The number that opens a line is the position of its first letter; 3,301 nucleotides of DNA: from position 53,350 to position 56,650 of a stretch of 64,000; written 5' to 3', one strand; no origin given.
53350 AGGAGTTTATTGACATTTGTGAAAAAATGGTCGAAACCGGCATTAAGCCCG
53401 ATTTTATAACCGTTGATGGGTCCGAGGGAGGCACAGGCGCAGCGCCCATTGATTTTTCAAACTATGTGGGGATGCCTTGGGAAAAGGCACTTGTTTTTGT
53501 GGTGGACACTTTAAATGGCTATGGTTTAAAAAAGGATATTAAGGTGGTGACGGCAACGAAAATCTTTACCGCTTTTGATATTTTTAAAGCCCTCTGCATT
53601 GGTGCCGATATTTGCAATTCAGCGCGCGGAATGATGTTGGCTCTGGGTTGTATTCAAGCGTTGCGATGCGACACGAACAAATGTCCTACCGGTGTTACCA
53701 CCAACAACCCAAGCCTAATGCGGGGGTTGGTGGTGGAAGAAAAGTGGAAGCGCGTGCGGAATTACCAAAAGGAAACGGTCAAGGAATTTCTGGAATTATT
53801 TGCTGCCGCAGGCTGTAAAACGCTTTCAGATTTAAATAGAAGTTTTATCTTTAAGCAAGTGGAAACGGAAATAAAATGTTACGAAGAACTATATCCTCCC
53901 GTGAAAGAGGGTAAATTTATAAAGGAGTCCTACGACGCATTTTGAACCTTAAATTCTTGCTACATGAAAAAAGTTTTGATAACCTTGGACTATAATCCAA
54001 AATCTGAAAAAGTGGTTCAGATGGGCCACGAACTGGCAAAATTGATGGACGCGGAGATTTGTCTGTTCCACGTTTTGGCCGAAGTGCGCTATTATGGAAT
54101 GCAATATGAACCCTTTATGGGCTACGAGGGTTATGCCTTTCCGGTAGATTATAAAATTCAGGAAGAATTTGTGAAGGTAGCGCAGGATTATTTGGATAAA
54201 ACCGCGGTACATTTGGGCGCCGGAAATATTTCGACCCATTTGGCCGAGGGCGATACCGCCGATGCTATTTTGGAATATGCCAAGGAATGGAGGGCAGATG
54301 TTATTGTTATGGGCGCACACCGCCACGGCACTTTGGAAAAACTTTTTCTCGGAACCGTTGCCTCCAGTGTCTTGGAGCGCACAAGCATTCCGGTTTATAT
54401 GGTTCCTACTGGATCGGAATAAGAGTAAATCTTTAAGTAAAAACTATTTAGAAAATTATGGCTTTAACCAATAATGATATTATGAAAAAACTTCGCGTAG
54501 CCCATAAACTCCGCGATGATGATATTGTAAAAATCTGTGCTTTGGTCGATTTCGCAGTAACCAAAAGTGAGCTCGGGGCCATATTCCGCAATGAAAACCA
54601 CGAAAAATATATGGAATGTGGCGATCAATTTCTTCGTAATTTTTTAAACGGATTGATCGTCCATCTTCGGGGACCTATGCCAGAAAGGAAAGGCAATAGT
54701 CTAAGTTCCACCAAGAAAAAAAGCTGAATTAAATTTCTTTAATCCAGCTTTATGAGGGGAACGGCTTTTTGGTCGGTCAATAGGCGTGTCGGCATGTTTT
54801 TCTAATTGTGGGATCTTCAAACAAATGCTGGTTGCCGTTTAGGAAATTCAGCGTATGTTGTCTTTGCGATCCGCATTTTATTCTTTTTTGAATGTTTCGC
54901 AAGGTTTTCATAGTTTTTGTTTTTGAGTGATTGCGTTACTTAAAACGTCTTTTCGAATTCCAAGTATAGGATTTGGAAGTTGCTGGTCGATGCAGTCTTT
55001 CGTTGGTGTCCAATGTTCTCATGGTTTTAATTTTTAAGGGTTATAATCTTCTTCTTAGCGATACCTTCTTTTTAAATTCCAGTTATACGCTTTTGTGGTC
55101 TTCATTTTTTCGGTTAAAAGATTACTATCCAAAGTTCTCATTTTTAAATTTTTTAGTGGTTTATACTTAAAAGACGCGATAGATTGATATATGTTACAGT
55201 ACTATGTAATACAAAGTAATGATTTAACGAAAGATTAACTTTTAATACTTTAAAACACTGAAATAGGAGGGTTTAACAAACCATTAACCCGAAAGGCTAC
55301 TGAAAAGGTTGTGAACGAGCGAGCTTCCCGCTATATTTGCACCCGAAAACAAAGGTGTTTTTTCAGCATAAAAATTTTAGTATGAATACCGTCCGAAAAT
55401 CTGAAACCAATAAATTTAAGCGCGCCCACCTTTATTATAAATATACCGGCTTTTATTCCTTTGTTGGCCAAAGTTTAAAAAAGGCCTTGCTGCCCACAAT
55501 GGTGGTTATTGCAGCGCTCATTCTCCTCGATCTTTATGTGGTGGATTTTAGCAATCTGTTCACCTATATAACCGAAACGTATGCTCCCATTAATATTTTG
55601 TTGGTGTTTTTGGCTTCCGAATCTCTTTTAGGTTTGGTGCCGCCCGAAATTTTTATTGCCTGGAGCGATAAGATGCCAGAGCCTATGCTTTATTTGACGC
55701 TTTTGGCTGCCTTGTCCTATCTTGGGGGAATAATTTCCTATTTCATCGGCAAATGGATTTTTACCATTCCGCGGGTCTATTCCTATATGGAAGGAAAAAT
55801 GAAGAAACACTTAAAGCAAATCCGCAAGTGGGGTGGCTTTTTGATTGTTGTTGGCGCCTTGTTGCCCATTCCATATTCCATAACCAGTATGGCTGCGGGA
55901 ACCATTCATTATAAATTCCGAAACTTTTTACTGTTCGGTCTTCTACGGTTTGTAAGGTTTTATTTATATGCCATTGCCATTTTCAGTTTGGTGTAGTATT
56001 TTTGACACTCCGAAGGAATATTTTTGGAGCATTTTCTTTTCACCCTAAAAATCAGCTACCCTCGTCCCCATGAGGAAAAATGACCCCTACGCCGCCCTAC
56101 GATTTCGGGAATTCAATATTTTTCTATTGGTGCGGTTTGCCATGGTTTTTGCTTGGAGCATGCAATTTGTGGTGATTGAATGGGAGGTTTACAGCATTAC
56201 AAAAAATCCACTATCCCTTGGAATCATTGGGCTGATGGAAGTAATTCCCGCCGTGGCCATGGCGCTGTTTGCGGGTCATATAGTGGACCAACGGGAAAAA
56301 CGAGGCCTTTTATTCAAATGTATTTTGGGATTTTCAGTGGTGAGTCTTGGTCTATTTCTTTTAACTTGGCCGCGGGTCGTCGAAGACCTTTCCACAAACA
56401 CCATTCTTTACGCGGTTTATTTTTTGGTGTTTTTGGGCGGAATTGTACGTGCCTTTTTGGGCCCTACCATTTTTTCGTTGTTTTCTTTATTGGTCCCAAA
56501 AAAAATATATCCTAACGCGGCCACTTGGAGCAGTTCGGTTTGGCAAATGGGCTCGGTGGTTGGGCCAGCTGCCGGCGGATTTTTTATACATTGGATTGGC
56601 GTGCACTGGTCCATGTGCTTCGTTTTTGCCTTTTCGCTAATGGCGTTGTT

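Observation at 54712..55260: Unannotated tandem array of three paralogous micro-ORFs (28/28/44 aa) forming its own minus-strand transcription unit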

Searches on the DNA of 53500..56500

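Call 5: search_rna_families(source=window, start=53500, end=56500, threshold=evalue, max_evalue=10)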
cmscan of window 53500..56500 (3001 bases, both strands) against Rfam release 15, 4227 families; matches with E-value up to 10: 3.
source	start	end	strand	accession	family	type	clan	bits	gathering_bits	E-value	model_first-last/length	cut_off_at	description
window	55332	55384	+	RF03161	S15-Flavobacteria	Cis-reg; leader;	CL00121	28.6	46.5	0.57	1-66/66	no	S15-Flavobacteria ribosomal protein leader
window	53581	53618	-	RF01342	CRISPR-DR32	Gene; CRISPR;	-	21.3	48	1.9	1-37/37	no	CRISPR RNA direct repeat element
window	54392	54492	+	RF00142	snoZ118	Gene; snRNA; snoRNA; CD-box;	-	21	48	2.1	1-108/108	no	Small nucleolar RNA Z118/Z121/Z120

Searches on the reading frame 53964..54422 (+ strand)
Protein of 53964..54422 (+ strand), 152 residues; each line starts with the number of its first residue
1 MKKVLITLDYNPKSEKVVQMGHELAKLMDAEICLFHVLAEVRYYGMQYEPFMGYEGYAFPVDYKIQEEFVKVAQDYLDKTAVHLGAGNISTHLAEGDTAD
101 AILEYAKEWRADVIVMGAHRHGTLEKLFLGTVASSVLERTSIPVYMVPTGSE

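Call 9: search_protein_families(library=ncbifam, proteins=[window:53964-54422:+], max_evalue=1)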
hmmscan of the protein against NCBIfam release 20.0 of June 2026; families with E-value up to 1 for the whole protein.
window:53964-54422:+ (152 aa): 10 families
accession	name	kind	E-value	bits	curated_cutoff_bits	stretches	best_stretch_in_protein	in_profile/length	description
NF011581.0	PRK15005.1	equivalog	3.1e-09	37.2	166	1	13-147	16-143/144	universal stress protein UspF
NF012000.0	PRK15456.1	equivalog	8.3e-08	32.4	189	1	63-147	55-141/142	universal stress protein UspG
NF007512.0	PRK10116.1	equivalog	1.2e-06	28.6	167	1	2-149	4-139/142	universal stress protein UspC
NF038185.1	KdpD_non_kinase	exception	1.9e-05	24.1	550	1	2-41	246-285/373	KdpD-like non-kinase potassium sensor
NF011698.0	PRK15118.1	equivalog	0.00012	22.2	202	1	2-121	4-114/144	universal stress protein UspA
NF008380.0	PRK11175.1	equivalog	0.00074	18.6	227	1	87-141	239-293/313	universal stress protein UspE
TIGR03275.1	methan_mark_8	hypoth_equivalog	0.081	12.1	232.7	1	79-123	156-200/259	methanogenesis marker 8 protein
NF007436.0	PRK09982.1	equivalog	0.088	13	203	1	4-129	6-121/142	universal stress protein UspD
NF007400.1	PRK09929.1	equivalog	0.1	12.8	90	1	65-118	26-74/91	DUF1471 family periplasmic protein YahO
NF005572.0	PRK07251.1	equivalog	0.1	11.2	537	1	66-144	197-275/438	FAD-containing oxidoreductase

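Call 10: search_protein_families(library=pfam, proteins=[window:53964-54422:+], max_evalue=1)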
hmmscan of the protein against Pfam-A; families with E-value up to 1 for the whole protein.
window:53964-54422:+ (152 aa): 1 family
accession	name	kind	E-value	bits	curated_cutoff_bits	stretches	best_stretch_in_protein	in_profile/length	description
PF00582.32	Usp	-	2.3e-26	93.5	24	1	1-148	1-141/141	Universal stress protein family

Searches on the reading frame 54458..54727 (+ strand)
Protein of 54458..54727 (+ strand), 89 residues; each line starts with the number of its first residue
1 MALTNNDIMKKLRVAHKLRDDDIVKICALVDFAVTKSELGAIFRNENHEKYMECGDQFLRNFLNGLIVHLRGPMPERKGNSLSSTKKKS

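Call 9: search_protein_families(library=ncbifam, proteins=[window:54458-54727:+], max_evalue=1)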
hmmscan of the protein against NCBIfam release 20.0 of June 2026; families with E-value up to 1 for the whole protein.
window:54458-54727:+ (89 aa): 0 families

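Call 10: search_protein_families(library=pfam, proteins=[window:54458-54727:+], max_evalue=1)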
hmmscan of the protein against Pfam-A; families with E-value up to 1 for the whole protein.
window:54458-54727:+ (89 aa): 1 family
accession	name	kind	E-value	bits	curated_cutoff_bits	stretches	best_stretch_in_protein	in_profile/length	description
PF07308.18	DUF1456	-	9.4e-29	99.9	27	1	5-72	1-68/68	Protein of unknown function (DUF1456)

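Call 12: find_encoding_contigs(protein=window:54458-54727:+, flank=6000, max_places=10)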
Protein window:54458-54727:+ (89 aa): 15 contigs read that carry it; 10 places shown.
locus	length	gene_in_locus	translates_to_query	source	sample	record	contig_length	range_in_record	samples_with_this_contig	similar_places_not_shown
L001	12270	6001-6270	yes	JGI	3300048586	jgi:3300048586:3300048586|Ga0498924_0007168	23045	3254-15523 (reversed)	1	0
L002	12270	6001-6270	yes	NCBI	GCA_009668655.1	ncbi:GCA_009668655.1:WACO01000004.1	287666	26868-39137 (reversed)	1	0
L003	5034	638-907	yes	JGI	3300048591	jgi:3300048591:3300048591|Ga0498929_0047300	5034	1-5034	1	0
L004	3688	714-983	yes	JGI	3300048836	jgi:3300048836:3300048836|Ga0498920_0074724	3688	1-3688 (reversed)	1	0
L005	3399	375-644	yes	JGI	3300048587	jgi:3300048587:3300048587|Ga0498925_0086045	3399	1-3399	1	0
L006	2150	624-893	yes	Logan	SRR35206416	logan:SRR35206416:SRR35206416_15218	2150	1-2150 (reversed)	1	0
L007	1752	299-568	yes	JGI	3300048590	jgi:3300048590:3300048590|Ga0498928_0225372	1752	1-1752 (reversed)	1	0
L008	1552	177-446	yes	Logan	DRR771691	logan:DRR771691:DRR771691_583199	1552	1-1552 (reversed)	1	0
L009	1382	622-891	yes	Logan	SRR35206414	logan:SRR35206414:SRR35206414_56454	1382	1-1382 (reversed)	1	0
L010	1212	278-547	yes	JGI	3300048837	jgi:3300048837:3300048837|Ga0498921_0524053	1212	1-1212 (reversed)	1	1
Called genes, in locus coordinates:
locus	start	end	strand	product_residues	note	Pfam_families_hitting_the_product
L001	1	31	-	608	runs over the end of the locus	PF03600:CitMHS, PF16980:CitMHS_2, PF02080:TrkA_C, PF00939:Na_sulph_symp, PF06808:DctM, PF03600:CitMHS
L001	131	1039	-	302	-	PF00140:Sigma70_r1_2, PF04542:Sigma70_r2, PF04539:Sigma70_r3, PF04545:Sigma70_r4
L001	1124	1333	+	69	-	-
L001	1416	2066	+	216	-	-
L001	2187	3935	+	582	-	PF02776:TPP_enzyme_N, PF01855:POR_N (weak), PF00205:TPP_enzyme_M, PF02775:TPP_enzyme_C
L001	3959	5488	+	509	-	PF01645:Glu_synthase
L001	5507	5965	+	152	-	PF00582:Usp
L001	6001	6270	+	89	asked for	PF07308:DUF1456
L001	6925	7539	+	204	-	PF09335:VTT_dom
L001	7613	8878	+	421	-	PF05977:MFS_3, PF07690:MFS_1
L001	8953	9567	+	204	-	PF00027:cNMP_binding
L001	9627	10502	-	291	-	PF02678:Pirin, PF05726:Pirin_C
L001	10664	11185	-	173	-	PF04264:YceI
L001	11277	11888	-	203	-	-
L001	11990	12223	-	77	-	-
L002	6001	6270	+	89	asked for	PF07308:DUF1456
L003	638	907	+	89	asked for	PF07308:DUF1456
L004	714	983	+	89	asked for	PF07308:DUF1456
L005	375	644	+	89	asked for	PF07308:DUF1456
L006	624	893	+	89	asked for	PF07308:DUF1456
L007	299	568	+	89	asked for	PF07308:DUF1456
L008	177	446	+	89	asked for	PF07308:DUF1456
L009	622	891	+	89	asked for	PF07308:DUF1456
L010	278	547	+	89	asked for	PF07308:DUF1456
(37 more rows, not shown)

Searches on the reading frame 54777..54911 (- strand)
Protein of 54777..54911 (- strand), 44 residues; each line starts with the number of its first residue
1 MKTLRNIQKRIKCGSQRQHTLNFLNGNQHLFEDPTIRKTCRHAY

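Call 9: search_protein_families(library=ncbifam, proteins=[window:54780-54911:-], max_evalue=1)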
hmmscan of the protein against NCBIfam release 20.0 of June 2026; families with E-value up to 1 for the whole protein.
seq(44 aa): 0 families

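Call 10: search_protein_families(library=pfam, proteins=[window:54780-54911:-], max_evalue=1)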
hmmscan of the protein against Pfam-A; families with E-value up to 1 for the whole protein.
seq(44 aa): 0 families

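Call 13: find_encoding_contigs(protein=window:54777-54911:-, flank=6000, max_places=10)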
Protein window:54777-54911:- (44 aa): no gene with exactly this product is on record in the collection.

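Call 33: find_homologous_proteins(query=A4, max_evalue=10)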
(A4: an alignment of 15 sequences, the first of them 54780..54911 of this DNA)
Query A4 (15 sequences) (44 aa, profile of the alignment): 5 proteins with E <= 10 among 93 candidates.
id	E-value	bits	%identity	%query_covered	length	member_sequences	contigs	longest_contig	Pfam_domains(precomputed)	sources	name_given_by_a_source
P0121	2.5e-27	112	84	100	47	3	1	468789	-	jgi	-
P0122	5.1e-24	102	77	100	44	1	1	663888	-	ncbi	ncbi:MAG: hypothetical protein V7655_01380 [Aequorivita antarctica]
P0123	6.2e-20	89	75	100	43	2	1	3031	-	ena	-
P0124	1.3e-17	81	50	86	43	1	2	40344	-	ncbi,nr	ncbi:hypothetical protein [Aequorivita viscosa]|nr:hypothetical protein [Aequorivita viscosa]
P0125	1.7e-13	68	59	84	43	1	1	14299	-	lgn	-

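Call 50: search_solved_structures(query=A4, max_evalue=10, show_alignments=2)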
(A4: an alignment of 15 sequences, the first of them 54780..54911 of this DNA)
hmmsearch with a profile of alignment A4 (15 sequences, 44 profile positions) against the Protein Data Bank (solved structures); distinct sequences matched with E-value up to 10: 0.

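Call 62: search_protein_representatives(alignment_id=A5)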
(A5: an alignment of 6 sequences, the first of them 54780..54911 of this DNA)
Query: 6 sequences, 44 profile positions. Proteins with E-value up to 0.001 (for the whole library): 11; up to 1e-10: 4; up to 1e-30: 0. The best 11 are listed.
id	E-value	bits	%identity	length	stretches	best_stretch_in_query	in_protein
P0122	1.7e-23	98.2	-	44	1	1-44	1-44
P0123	5.2e-23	96.6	-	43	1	1-44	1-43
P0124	3.8e-21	90.7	-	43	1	1-43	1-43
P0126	3.1e-15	71.8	-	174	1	1-44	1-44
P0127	7.0e-09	51.4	-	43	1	1-43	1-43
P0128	6.3e-08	48.4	-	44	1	1-43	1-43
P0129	1.9e-07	46.8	-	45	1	1-39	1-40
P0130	1.4e-06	44.0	-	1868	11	26-42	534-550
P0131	2.9e-06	43.0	-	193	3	5-23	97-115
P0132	6.2e-06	42.0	-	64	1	1-44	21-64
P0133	8.0e-04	35.2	-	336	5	21-37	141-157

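Call 72: predict_structure(alignment_id=A5)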
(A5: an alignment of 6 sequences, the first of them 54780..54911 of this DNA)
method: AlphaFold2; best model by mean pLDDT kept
length: 44 residues; sequences in the alignment: 6
mean_pLDDT: 77.3   pTM: 0.38
mean pLDDT of the five models: 77.3, 75.1, 73.3, 72.9, 71.8
residues with pLDDT >= 90: 1; 70-90: 31; 50-70: 12; < 50: 0
segments of 3 or more residues with pLDDT < 50: none
pLDDT, mean of each block of 10 residues (from residue 1): 85 85 78 69 60
secondary structure, 60 per line:
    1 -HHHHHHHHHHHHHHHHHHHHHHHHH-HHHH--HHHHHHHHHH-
elements in order: H2-26 H28-31 H34-43

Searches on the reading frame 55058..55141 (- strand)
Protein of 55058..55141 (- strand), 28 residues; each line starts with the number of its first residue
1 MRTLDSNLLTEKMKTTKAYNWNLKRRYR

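Call 9: search_protein_families(library=ncbifam, proteins=[window:55058-55141:-], max_evalue=1)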
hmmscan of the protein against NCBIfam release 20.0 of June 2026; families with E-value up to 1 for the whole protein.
seq(28 aa): 0 families

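Call 10: search_protein_families(library=pfam, proteins=[window:55058-55141:-], max_evalue=1)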
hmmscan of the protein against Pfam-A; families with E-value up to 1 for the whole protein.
seq(28 aa): 0 families

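Call 34: find_related_loci(query=A3, collection=metagenome_contigs, flank=5000)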
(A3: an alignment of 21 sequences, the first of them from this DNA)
Query A3 (28 aa) in metagenome_contigs; peptide patterns used: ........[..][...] (x = any residue, [..] = any of these).
313 stretches matched a pattern; 185 encode a relative of the query (tblastn E <= 1e-3); the best 80 are kept; 80 distinct loci.
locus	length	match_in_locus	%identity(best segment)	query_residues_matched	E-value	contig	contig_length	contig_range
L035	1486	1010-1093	82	1-28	4e-12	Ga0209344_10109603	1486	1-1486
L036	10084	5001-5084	79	1-28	7e-11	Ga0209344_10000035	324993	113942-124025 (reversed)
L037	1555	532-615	75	1-28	1e-10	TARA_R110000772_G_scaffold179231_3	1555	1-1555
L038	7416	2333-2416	75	1-28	1e-10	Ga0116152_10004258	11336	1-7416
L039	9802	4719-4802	75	1-28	2e-10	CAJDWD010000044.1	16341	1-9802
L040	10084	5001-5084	75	1-28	3e-10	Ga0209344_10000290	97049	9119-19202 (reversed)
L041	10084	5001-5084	75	1-28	3e-10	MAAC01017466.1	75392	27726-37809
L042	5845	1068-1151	75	1-28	4e-10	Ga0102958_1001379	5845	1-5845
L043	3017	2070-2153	75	1-28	5e-10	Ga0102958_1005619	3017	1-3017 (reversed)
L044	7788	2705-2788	75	1-28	4e-10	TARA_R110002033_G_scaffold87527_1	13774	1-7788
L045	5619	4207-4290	75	1-28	4e-10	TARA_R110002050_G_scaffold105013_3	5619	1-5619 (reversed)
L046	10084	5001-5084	71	1-28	7e-10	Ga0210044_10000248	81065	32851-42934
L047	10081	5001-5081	78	1-27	7e-10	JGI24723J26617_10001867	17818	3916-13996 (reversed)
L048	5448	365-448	71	1-28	1e-9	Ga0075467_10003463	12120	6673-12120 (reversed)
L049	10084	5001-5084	71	1-28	1e-9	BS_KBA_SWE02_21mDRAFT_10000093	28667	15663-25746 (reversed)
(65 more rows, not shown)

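Call 35: find_related_loci(query=A3, collection=viral_contigs, flank=5000)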
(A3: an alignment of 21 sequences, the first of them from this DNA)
Query A3 (28 aa) in viral_contigs; peptide patterns used: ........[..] (x = any residue, [..] = any of these).
176 stretches matched a pattern, but none encodes a relative of the query by tblastn (E <= 1e-3).

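Call 49: search_solved_structures(query=A3, max_evalue=10, show_alignments=3)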
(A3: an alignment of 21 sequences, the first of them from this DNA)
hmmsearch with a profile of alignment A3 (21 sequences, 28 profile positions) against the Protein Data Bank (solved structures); distinct sequences matched with E-value up to 10: 2.
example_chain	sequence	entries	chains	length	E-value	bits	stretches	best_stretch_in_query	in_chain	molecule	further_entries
4den_A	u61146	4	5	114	2.8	11.4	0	2-9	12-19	Actinohivin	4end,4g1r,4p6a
3a07_A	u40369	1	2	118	3.2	11.2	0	2-9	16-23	Actinohivin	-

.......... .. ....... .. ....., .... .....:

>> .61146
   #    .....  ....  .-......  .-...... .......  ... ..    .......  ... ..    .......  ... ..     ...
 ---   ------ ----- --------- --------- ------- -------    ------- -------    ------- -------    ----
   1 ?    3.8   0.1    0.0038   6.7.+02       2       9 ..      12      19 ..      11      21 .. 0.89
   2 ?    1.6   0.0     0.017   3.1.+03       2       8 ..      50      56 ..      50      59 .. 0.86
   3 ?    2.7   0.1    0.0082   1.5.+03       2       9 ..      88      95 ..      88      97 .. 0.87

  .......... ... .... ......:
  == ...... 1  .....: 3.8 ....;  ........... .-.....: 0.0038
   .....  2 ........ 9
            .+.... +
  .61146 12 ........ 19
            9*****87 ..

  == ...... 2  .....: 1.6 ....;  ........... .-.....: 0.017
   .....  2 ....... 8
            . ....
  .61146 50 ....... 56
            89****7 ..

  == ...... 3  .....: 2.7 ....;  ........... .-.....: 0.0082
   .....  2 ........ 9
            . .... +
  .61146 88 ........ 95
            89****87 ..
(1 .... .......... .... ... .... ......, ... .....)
